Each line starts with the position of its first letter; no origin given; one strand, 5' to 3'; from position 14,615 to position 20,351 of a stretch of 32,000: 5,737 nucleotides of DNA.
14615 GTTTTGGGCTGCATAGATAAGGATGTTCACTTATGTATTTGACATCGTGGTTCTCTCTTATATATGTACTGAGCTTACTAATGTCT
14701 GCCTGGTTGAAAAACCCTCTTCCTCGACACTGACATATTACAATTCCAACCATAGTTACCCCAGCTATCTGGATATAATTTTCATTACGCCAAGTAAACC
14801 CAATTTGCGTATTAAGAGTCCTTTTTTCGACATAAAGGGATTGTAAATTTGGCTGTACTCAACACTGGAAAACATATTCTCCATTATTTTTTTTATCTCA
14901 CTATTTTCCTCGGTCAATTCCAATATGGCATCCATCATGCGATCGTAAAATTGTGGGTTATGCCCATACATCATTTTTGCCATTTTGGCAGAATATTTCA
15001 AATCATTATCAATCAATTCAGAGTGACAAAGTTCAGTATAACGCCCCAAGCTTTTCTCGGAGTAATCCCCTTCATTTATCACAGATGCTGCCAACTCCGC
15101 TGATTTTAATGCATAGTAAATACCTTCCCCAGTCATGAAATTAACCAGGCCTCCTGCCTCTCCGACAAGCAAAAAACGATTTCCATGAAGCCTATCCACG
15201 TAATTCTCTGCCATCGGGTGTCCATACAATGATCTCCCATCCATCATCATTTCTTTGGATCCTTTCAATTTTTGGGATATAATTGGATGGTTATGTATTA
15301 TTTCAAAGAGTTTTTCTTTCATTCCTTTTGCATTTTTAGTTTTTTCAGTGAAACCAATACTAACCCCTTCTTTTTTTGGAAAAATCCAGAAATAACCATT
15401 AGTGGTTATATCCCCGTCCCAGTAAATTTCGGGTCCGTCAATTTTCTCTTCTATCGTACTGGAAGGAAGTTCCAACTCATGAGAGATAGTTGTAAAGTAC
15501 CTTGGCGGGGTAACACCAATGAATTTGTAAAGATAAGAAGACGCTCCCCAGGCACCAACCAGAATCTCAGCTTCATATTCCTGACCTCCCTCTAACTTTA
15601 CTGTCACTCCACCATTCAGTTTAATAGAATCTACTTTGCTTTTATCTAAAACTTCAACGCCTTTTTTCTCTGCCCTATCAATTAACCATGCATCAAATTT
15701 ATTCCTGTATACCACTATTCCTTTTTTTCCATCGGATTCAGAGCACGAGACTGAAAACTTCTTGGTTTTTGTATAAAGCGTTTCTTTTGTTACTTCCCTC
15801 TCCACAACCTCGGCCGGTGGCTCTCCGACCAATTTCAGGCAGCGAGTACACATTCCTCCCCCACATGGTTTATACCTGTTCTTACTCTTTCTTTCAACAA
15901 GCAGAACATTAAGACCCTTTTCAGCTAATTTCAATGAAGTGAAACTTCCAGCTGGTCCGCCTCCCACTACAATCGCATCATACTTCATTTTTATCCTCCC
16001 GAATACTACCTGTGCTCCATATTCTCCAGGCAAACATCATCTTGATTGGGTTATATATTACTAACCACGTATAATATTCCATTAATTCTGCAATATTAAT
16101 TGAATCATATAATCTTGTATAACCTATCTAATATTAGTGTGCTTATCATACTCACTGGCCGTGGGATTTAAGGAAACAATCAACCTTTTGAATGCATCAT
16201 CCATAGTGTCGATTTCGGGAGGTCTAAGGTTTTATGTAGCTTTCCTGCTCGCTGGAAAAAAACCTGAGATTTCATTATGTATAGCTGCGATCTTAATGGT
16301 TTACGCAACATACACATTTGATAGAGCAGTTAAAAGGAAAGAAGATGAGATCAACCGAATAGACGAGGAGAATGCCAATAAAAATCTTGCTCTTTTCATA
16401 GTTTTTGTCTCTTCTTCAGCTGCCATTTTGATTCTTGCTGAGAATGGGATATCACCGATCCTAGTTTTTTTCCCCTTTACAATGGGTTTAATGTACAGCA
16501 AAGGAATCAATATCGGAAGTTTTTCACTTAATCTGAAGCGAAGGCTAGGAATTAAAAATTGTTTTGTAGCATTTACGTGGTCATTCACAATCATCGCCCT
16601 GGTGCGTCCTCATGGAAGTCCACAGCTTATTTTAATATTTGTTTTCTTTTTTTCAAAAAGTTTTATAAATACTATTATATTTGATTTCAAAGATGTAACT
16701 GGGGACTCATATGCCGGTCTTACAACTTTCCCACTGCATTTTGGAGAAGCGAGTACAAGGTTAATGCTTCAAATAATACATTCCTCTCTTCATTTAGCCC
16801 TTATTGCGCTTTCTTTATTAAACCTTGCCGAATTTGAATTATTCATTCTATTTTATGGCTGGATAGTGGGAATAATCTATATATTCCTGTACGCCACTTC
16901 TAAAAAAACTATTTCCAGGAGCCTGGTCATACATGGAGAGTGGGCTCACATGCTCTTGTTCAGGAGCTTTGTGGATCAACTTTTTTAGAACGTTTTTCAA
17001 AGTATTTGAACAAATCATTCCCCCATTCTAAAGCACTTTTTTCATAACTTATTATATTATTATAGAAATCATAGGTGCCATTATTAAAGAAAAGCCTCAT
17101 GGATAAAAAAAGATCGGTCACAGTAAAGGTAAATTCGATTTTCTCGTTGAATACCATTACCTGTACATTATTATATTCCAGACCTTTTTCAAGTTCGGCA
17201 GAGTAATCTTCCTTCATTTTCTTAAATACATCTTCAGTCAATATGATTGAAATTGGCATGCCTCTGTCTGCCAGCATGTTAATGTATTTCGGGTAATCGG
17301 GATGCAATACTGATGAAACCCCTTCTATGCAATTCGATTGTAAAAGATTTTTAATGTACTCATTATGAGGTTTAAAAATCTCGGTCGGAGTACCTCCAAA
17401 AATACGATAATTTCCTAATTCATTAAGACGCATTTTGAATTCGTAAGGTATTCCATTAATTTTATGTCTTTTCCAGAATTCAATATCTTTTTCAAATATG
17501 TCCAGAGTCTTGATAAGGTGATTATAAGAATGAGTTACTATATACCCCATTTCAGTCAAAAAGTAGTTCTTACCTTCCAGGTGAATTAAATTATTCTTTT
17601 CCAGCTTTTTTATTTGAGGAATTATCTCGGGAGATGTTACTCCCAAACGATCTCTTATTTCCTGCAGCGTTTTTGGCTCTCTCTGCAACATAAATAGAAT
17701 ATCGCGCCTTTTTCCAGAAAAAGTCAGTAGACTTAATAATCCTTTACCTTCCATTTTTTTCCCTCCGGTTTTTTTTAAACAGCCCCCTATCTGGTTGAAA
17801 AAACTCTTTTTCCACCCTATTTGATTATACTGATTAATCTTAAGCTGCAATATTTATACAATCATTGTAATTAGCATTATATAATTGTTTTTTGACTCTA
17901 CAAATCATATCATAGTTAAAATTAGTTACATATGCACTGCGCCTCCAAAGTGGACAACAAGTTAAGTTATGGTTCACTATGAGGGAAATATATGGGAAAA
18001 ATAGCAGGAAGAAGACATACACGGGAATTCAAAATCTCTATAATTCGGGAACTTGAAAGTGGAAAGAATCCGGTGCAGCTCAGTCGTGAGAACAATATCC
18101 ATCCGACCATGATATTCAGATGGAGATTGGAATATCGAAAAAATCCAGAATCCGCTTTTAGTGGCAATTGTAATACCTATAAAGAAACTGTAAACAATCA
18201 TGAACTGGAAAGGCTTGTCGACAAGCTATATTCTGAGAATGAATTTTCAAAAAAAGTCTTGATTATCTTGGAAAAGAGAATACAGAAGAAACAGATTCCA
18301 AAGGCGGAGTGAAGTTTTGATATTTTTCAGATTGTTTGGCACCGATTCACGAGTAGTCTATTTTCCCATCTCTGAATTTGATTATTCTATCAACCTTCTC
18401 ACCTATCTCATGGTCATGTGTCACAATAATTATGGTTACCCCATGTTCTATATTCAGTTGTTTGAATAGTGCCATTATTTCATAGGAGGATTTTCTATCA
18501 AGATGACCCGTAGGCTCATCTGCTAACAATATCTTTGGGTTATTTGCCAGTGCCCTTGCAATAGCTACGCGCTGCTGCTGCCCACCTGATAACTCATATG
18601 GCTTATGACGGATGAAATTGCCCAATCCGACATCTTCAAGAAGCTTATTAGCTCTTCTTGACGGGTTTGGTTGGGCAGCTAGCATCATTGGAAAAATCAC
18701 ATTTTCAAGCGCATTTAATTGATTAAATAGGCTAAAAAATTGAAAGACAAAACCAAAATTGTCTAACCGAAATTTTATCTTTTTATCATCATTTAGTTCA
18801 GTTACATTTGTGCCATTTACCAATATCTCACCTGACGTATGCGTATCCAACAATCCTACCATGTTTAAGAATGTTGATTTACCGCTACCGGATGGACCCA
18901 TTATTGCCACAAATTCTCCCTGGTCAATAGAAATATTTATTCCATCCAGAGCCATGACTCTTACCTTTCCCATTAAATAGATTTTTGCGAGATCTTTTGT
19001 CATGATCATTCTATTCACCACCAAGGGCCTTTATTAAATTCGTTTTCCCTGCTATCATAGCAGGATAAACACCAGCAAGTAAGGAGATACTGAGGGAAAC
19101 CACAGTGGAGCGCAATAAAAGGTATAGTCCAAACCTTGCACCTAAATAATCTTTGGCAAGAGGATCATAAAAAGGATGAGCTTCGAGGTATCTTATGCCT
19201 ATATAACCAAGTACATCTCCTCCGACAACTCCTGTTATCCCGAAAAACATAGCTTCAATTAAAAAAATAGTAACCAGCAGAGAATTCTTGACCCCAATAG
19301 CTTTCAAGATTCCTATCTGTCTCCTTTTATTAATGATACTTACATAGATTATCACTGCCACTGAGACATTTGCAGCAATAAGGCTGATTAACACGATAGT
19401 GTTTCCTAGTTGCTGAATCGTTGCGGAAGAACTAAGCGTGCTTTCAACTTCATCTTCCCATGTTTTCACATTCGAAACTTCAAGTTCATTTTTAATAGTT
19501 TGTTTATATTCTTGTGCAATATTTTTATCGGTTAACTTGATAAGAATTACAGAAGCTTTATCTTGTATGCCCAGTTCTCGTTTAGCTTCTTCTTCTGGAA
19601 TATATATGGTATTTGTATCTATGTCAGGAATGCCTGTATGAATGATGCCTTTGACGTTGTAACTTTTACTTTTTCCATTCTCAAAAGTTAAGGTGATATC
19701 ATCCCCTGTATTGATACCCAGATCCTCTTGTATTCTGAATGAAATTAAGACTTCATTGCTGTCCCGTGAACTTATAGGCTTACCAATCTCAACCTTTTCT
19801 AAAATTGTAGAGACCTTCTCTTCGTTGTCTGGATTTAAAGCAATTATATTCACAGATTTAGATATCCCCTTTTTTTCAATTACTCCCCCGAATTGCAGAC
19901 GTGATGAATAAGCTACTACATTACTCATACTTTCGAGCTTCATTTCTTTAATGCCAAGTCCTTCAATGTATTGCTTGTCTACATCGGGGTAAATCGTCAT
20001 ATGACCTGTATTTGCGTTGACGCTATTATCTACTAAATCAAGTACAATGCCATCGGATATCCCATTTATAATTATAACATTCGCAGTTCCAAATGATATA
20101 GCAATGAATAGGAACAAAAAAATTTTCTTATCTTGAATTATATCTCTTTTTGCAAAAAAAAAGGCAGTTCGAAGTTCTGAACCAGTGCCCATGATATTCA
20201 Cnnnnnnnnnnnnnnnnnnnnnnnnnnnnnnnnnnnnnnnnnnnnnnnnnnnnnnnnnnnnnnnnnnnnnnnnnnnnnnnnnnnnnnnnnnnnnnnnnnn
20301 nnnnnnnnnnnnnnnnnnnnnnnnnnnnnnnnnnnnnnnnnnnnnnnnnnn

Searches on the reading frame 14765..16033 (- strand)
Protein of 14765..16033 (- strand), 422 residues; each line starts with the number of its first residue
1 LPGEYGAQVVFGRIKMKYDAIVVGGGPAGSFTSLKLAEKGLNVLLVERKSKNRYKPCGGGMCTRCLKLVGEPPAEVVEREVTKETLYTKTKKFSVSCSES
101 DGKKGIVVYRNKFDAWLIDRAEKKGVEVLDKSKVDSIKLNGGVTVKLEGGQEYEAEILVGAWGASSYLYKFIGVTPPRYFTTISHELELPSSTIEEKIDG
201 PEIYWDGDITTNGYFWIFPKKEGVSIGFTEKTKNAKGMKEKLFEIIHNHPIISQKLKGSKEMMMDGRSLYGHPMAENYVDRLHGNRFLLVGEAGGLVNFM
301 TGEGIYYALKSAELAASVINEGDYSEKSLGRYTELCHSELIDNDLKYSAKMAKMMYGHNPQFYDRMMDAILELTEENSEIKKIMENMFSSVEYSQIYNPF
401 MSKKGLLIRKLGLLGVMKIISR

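Call 4: search_protein_families(library=pfam, proteins=[window:14765-16033:-], max_evalue=0.01)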
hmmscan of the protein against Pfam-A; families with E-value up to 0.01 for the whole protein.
window:14765-16033:- (422 aa): 14 families
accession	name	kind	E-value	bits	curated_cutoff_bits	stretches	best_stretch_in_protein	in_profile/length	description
PF01494.25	FAD_binding_3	-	8.8e-14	51.9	22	1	18-313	2-312/349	FAD binding domain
PF01266.30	DAO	-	1.2e-11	45.2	27.9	2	19-49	1-31/353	FAD dependent oxidoreductase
PF07992.20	Pyr_redox_2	-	1.7e-10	41.3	26.1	2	18-94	1-77/291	Pyridine nucleotide-disulphide oxidoreductase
PF03486.20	HI0933_like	-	4.1e-09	36.7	50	1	19-62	2-47/244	HI0933-like protein Rossmann domain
PF12831.13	FAD_oxidored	-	8.2e-08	32.4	27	1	19-161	1-143/416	FAD dependent oxidoreductase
PF04820.20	Trp_halogenase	-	3.6e-06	26.5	21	1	110-339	157-374/458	Tryptophan halogenase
PF05834.18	Lycopene_cycl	-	8.3e-06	25.5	23.4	1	19-166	1-143/380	Lycopene cyclase protein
PF00890.30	FAD_binding_2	-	5.1e-05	23.1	20.4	1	19-53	1-35/414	FAD binding domain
PF01134.28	GIDA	-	6.7e-05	22.5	22.1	1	19-164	1-150/391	Glucose inhibited division protein A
PF00070.33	Pyr_redox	-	0.00021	22.2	22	0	113-148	42-80/82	Pyridine nucleotide-disulphide oxidoreductase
PF22578.2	GGR_cat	-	0.0003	21.1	27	1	196-249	15-71/88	Geranylgeranyl reductase catalytic domain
PF13450.12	NAD_binding_8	-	0.00052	20.7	21.9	1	22-50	1-29/68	NAD(P)-binding Rossmann-like domain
PF01946.23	Thi4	-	0.0025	17.5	26.2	1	16-80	16-79/235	Thi4 family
PF13738.12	Pyr_redox_3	-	0.0049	16.6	30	0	21-49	1-30/305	Pyridine nucleotide-disulphide oxidoreductase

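Call 6: search_protein_families(library=ncbifam, proteins=[window:14765-16033:-], max_evalue=0.001)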
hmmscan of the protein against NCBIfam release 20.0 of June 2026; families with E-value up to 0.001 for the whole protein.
window:14765-16033:- (422 aa): 65 families (the best 25 are shown)
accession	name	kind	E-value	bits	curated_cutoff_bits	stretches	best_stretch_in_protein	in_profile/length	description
TIGR02032.1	GG-red-SF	subfamily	1.4e-60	205.5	158.8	1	18-319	1-297/297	geranylgeranyl reductase family protein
TIGR02023.1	BchP-ChlP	subfamily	1.1e-41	143.1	343.3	1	18-334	1-315/388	geranylgeranyl diphosphate reductase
TIGR02028.1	ChlP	equivalog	4e-31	108.2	505.3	1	21-328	4-313/398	geranylgeranyl reductase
NF041080.1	DGGGPL_reductase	equivalog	6.8e-28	97.7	580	1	17-331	1-327/447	digeranylgeranylglycerophospholipid reductase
NF041160.1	DGGPL_Thplmales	equivalog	2.4e-24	86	780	1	16-385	2-379/396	digeranylgeranylglycerophospholipid reductase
NF007450.0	PRK10015.1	subfamily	1.7e-22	79.7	466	1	17-370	5-387/429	FAD-dependent oxidoreductase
NF007542.0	PRK10157.1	subfamily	3.1e-21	75.6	610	1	18-368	6-381/428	FAD-dependent oxidoreductase FixC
NF049967.1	QhpG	equivalog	1.3e-20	73.7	240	1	21-320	2-287/423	flavin-dependent monooxygenase QhpG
NF041385.1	Dggglyphlred_Halo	equivalog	2.8e-20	72.2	700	1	16-377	3-376/405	digeranylgeranylglycerophospholipid reductase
NF008519.0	PRK11445.1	equivalog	5.5e-17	62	303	1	17-335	3-314/355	FAD-binding protein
NF045655.1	MkRedMenJ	equivalog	2.6e-16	59.5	700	1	16-326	3-322/406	menaquinone reductase MenJ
NF006593.0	PRK09126.1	equivalog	6.2e-13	48.4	420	1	16-53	3-40/393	5-demethoxyubiquinol-8 5-hydroxylase UbiM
NF033113.0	halo_ClmS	equivalog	1.8e-12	46.6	900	1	105-320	101-322/570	chloramphenicol-biosynthetic FADH2-dependent halogenase CmlS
TIGR01988.1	Ubi-OHases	subfamily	3e-12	46.1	224.65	1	19-53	1-36/387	ubiquinone biosynthesis hydroxylase, UbiH/UbiF/VisC/COQ6 family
NF005313.0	PRK06847.1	subfamily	7.3e-12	44.9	372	1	19-334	6-331/375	hypothetical protein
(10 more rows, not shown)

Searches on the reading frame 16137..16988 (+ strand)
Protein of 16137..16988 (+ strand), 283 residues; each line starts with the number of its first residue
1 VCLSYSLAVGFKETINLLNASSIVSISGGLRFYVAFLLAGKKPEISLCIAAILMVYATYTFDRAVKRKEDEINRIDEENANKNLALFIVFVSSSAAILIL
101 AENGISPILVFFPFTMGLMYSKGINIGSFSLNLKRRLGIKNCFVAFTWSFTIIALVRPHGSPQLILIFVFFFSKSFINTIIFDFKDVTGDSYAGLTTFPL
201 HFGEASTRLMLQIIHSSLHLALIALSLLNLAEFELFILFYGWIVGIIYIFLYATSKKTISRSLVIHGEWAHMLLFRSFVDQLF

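Call 13: search_protein_families(library=pfam, proteins=[window:16137-16988:+], max_evalue=0.001)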
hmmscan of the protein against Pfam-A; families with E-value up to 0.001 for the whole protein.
window:16137-16988:+ (283 aa): 1 family
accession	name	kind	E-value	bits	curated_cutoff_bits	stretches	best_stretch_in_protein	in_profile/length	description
PF01040.23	UbiA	-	2.6e-12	47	34.2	1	46-254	24-230/250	UbiA prenyltransferase family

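Call 52: search_protein_families(library=ncbifam, proteins=[window:16137-16988:+], max_evalue=0.00001)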
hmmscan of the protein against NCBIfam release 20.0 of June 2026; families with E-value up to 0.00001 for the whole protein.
window:16137-16988:+ (283 aa): 4 families
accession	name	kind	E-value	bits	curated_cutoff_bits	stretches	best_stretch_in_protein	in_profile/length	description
NF010117.0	PRK13591.1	equivalog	5.4e-66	222.8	238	1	13-260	29-277/307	prenyltransferase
NF009513.0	PRK12872.1-3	equivalog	2.6e-08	33.7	288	1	129-253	136-263/293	prenyltransferase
NF005742.0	PRK07566.1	equivalog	1.8e-06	27.3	313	1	133-227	156-255/315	chlorophyll synthase ChlG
NF009523.0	PRK12884.1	equivalog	6.4e-06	25.6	269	0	59-255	54-244/279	prenyltransferase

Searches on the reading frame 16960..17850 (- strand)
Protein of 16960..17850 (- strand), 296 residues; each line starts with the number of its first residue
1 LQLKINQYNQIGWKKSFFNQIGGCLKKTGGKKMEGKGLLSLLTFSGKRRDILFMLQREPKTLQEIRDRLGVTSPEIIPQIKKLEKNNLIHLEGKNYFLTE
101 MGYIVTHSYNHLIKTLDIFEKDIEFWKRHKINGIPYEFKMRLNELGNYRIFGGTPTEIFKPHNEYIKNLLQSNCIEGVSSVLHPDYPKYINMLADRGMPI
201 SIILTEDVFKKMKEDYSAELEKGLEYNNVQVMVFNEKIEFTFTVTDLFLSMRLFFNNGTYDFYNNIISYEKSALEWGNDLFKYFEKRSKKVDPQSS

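Call 13: search_protein_families(library=pfam, proteins=[window:16960-17850:-], max_evalue=0.001)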
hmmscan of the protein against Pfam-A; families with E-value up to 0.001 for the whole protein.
window:16960-17850:- (296 aa): 7 families
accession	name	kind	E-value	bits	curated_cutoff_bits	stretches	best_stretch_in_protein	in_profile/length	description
PF08350.17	FilR1_middle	-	9.9e-36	123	27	1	158-286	1-127/128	Methanogenesis regulatory protein FilR1, middle domain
PF25213.1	HVO_A0261_N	-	7.7e-08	32.6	35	1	41-117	6-82/86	HVO_A0261 N-terminal domain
PF01022.26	HTH_5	-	1.4e-05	25.3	22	1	47-89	3-45/47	Bacterial regulatory protein, arsR family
PF12840.13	HTH_20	-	3.3e-05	24.2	27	1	47-91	5-50/51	Helix-turn-helix domain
PF13463.12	HTH_27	-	0.00047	20.8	22.2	0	51-94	8-53/68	Winged helix DNA-binding domain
PF01047.28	MarR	-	0.0005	20.4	24.6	0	56-90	14-48/59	MarR family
PF06969.22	HemN_C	-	0.00066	20.1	24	0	62-103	23-65/67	HemN C-terminal domain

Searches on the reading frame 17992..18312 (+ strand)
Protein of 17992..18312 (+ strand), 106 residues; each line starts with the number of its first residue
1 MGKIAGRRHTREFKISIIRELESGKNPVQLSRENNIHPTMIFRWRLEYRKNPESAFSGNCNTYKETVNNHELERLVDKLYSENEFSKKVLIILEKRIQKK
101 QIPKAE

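Call 13: search_protein_families(library=pfam, proteins=[window:17992-18312:+], max_evalue=0.001)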
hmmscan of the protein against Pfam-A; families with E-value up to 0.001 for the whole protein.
window:17992-18312:+ (106 aa): 1 family
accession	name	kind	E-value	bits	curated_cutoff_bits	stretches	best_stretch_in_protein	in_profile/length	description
PF01527.26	HTH_Tnp_1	-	2.1e-09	37.9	24.1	1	7-76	5-74/75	Transposase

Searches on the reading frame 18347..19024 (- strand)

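Call 13: search_protein_families(library=pfam, proteins=[window:18347-19024:-], max_evalue=0.001)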
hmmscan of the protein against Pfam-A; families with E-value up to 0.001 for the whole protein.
window:18347-19024:- (225 aa): 5 families
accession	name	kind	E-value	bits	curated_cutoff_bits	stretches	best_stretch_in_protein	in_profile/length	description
PF00005.33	ABC_tran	-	3.6e-36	125.2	25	1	26-172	1-136/137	ABC transporter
PF02463.25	SMC_N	-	2.9e-07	30.6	40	0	114-217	135-211/220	RecF/RecN/SMC N terminal domain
PF13304.12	AAA_21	-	2.8e-06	28.1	27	0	38-66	1-28/304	AAA domain, putative AbiEii toxin, Type IV TA system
PF13401.12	AAA_22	-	0.00017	22.4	27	1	35-202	4-122/130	AAA domain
PF13555.12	AAA_29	-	0.00022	21.3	27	1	27-53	13-39/61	P-loop containing region of AAA domain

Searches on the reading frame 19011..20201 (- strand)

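Call 13: search_protein_families(library=pfam, proteins=[window:19011-20201:-], max_evalue=0.001)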
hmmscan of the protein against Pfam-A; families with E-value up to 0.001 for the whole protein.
window:19011-20201:- (396 aa): 1 family
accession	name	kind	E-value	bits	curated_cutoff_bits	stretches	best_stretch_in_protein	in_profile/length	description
PF02687.27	FtsX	-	2.3e-12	47.5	25.5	1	268-388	2-119/120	FtsX-like permease C-terminal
